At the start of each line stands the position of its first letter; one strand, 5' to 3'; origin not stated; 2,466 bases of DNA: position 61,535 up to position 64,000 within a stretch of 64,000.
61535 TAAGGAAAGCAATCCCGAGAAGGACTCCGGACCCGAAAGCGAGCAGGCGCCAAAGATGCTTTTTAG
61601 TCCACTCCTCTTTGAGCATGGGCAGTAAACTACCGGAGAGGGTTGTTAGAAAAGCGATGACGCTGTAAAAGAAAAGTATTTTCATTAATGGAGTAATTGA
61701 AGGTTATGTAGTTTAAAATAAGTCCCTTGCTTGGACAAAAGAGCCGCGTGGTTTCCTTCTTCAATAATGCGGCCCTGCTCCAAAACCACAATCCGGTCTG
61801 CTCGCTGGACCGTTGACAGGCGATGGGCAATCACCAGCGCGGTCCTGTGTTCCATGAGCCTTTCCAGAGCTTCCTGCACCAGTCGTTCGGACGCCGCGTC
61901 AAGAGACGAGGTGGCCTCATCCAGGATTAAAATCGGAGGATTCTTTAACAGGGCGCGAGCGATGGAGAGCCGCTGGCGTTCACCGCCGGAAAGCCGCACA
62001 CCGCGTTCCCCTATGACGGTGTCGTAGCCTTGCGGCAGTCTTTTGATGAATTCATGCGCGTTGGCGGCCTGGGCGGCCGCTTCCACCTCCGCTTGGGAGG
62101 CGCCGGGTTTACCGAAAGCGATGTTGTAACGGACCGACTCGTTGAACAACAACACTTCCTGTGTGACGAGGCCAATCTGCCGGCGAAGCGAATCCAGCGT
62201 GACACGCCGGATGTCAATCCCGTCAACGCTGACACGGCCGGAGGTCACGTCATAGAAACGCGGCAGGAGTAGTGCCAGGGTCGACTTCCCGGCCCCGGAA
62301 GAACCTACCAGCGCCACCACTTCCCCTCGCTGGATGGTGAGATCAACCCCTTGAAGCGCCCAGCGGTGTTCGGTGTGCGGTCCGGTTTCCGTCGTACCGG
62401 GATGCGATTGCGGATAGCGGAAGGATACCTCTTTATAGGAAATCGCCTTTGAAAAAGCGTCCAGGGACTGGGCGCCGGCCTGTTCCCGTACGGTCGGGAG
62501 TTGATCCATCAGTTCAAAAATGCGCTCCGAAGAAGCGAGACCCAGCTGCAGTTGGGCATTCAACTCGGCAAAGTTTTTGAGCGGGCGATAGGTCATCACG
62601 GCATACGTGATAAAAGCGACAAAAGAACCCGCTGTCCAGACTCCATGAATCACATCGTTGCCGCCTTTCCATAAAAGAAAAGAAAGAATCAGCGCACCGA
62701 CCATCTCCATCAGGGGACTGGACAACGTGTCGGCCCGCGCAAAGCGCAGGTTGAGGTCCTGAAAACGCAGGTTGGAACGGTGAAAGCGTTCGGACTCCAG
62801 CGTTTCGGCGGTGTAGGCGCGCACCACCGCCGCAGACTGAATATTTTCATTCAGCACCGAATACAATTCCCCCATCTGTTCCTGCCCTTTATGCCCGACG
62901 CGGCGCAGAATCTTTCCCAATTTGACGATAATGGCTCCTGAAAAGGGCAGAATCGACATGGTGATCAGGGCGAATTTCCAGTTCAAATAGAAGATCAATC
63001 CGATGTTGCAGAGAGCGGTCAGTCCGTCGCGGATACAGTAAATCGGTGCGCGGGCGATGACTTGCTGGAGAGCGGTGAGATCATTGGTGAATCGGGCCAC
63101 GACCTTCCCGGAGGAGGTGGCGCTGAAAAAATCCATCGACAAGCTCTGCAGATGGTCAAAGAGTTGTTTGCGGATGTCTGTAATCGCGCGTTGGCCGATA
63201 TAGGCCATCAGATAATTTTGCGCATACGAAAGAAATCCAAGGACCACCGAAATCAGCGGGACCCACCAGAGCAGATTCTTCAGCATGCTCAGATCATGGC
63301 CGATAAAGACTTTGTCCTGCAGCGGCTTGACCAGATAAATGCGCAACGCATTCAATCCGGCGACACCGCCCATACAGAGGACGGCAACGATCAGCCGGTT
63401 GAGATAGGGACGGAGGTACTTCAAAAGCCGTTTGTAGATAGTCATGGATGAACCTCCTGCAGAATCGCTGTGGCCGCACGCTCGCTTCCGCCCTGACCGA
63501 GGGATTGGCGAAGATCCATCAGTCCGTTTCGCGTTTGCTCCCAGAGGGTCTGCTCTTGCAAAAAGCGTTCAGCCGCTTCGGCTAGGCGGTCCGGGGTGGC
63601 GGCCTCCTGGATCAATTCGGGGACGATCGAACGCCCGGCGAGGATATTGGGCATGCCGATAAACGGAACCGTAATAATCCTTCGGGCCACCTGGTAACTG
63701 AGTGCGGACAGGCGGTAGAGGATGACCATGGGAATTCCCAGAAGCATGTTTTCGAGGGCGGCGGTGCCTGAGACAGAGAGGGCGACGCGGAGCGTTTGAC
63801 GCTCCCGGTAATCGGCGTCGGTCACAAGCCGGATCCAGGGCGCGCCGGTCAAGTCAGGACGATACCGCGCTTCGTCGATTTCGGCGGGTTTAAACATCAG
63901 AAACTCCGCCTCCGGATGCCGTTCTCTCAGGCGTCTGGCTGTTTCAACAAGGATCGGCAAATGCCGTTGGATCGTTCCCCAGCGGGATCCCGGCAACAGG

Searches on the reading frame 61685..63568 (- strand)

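Call 57: search_protein_families(library=pfam, proteins=[window:61685-63568:-], max_evalue=0.01)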
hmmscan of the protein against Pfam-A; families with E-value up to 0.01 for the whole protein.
window:61685-63568:- (627 aa): 9 families
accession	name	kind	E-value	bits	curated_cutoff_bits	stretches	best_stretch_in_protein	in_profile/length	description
PF00664.28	ABC_membrane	-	1.6e-47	163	28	1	77-329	19-273/274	ABC transporter transmembrane region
PF00005.33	ABC_tran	-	5.4e-35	121.4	25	1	405-554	1-137/137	ABC transporter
PF02463.25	SMC_N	-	2.4e-07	30.8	40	1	260-596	135-211/220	RecF/RecN/SMC N terminal domain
PF13481.12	AAA_25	-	8.2e-05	22.7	27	1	397-435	18-53/195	AAA domain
PF09818.15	ABC_ATPase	-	0.00021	20.8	23.2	0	492-579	125-219/283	P-loop domain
PF13191.12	AAA_16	-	0.00043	21.3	32.6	1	413-571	22-159/167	AAA ATPase domain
PF13401.12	AAA_22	-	0.0007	20.4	27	1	416-571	6-104/130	AAA domain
PF13555.12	AAA_29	-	0.0035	17.5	27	0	406-431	13-38/61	P-loop containing region of AAA domain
PF06414.18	Zeta_toxin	-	0.0074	16.2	22.3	0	417-455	18-56/199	Zeta toxin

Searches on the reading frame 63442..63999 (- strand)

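Call 57: search_protein_families(library=pfam, proteins=[window:63442-63999:-], max_evalue=0.01)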
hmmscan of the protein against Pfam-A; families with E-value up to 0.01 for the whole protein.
window:63442-63999:- (185 aa): 1 family
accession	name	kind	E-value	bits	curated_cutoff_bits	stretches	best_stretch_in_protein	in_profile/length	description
PF02684.21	LpxB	-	2.1e-28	99.7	22.6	1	1-176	190-368/374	Lipid-A-disaccharide synthetase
